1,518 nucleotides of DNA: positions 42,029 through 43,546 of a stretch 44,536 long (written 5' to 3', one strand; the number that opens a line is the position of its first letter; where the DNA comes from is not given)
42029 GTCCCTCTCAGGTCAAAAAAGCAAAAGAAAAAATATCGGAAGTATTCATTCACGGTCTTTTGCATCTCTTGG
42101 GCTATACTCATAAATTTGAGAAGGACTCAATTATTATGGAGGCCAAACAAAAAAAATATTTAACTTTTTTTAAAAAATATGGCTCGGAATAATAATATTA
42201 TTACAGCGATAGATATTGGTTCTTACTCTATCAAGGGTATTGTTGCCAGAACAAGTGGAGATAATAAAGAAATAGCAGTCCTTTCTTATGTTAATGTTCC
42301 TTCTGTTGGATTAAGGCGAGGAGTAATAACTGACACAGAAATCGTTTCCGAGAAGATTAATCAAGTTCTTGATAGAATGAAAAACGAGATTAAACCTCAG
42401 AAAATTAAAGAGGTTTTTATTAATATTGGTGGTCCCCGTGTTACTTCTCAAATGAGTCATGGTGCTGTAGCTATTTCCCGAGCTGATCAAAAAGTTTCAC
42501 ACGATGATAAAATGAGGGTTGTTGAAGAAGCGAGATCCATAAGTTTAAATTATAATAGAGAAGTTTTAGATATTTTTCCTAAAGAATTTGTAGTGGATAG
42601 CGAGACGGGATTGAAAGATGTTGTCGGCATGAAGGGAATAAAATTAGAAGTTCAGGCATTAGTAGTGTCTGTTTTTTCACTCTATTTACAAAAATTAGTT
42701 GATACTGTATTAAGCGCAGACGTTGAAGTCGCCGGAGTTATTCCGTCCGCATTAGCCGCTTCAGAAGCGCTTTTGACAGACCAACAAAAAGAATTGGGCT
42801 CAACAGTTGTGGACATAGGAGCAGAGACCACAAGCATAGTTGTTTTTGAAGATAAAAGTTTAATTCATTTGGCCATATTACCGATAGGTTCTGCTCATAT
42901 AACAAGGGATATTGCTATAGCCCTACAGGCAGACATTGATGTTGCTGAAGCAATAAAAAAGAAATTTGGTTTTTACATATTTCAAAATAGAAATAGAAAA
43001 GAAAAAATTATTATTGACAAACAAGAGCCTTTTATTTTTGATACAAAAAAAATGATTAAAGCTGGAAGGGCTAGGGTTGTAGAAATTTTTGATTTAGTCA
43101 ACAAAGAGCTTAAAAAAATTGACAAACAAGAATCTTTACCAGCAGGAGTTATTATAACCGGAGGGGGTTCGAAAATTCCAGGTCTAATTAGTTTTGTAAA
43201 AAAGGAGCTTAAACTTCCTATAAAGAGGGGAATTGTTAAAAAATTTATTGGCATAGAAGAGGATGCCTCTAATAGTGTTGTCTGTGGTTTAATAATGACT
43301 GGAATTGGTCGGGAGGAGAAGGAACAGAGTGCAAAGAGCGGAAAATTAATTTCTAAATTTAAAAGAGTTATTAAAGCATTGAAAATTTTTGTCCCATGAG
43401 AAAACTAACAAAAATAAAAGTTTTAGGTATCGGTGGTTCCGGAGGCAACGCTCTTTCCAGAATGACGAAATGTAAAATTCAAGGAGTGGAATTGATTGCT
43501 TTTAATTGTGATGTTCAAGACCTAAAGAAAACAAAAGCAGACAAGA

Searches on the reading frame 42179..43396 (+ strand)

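Call 56: search_protein_families(library=pfam, proteins=[window:42179-43396:+], max_evalue=0.001)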
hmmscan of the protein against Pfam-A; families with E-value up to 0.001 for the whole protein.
window:42179-43396:+ (406 aa): 6 families
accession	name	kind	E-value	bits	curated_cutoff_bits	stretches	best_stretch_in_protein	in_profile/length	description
PF14450.12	FtsA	-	5.7e-23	82.1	31.8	1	210-354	2-113/127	Cell division protein FtsA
PF02491.25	SHS2_FTSA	-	3.4e-19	69.4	25.4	1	86-163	2-78/79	SHS2 domain inserted in FTSA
PF11104.14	PilM_2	-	6.4e-11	42.2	27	1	181-359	156-311/340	Type IV pilus assembly protein PilM;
PF06723.19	MreB_Mbl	-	5.4e-09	35.8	27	1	203-349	142-302/327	MreB/Mbl protein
PF21522.3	MreB-like_C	-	6e-05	24.1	27.8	1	210-333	1-116/123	Archaeal actin homologue MreB-like, C-terminal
PF00022.25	Actin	-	0.00037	19.6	27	0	208-262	144-203/410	Actin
